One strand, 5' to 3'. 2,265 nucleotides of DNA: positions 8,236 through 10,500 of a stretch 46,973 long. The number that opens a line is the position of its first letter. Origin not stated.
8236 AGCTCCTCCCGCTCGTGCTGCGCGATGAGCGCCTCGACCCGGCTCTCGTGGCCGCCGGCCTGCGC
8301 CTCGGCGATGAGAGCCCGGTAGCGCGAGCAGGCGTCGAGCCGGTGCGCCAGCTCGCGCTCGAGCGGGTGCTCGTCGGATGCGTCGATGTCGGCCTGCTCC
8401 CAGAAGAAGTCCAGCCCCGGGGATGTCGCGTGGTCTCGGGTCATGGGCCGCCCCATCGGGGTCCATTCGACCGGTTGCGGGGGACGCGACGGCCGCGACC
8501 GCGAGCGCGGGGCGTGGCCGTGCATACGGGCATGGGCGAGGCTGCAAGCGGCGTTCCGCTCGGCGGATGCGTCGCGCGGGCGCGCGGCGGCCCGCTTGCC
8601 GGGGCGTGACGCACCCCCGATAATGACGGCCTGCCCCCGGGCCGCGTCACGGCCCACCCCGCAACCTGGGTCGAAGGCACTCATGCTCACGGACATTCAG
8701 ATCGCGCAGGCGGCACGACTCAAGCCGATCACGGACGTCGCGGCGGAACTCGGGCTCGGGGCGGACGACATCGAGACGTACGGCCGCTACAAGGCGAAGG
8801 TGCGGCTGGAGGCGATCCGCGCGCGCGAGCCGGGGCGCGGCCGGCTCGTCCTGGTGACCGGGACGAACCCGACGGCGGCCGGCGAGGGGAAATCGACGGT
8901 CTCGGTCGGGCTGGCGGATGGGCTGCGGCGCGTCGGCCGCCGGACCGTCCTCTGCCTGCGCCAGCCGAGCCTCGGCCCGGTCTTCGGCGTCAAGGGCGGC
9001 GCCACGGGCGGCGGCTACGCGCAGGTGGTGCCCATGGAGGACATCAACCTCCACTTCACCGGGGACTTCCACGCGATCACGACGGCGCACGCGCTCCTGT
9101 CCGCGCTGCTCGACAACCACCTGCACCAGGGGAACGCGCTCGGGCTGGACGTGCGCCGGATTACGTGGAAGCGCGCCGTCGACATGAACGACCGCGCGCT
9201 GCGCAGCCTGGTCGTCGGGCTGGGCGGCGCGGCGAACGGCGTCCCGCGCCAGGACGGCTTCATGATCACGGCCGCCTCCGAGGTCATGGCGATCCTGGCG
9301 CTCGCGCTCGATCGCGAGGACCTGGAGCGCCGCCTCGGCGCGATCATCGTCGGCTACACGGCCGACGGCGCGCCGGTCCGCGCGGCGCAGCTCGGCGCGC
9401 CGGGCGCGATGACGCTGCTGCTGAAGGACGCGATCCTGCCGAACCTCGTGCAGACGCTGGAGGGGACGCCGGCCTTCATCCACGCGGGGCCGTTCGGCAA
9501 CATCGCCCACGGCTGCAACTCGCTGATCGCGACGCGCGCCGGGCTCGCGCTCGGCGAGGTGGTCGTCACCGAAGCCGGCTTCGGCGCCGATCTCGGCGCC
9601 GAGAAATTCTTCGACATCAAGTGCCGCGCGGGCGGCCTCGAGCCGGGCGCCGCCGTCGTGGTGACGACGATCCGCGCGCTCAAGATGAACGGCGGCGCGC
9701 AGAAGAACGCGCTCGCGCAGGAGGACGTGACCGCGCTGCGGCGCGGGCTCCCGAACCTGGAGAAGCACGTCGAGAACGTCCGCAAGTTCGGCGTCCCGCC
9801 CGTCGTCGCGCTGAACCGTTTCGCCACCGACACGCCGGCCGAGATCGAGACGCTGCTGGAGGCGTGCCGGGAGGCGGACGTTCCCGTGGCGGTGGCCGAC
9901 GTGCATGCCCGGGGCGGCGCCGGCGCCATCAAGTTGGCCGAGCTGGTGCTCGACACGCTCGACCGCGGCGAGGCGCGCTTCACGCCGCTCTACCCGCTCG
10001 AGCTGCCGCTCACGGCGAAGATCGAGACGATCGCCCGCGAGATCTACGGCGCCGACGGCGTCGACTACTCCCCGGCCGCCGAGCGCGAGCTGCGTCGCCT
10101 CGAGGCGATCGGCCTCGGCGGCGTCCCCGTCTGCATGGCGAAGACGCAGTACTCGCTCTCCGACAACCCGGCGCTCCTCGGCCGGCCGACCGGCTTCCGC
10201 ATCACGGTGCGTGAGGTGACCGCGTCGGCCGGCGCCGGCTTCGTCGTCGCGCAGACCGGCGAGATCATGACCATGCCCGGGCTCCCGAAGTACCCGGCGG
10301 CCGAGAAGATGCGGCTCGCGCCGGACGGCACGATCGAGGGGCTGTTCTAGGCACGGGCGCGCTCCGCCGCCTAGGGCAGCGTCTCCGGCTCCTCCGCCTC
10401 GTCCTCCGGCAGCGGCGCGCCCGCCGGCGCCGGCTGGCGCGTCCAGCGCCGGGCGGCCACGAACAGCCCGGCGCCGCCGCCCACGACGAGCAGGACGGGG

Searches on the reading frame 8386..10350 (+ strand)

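Call 74: search_protein_families(library=pfam, proteins=[window:8386-10350:+], max_evalue=0.00001)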
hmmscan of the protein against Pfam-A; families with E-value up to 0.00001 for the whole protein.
window:8386-10350:+ (654 aa): 1 family
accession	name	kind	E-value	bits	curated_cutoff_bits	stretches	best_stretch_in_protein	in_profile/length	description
PF01268.25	FTHFS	-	3.4e-255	848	27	1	102-654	2-556/556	Formate--tetrahydrofolate ligase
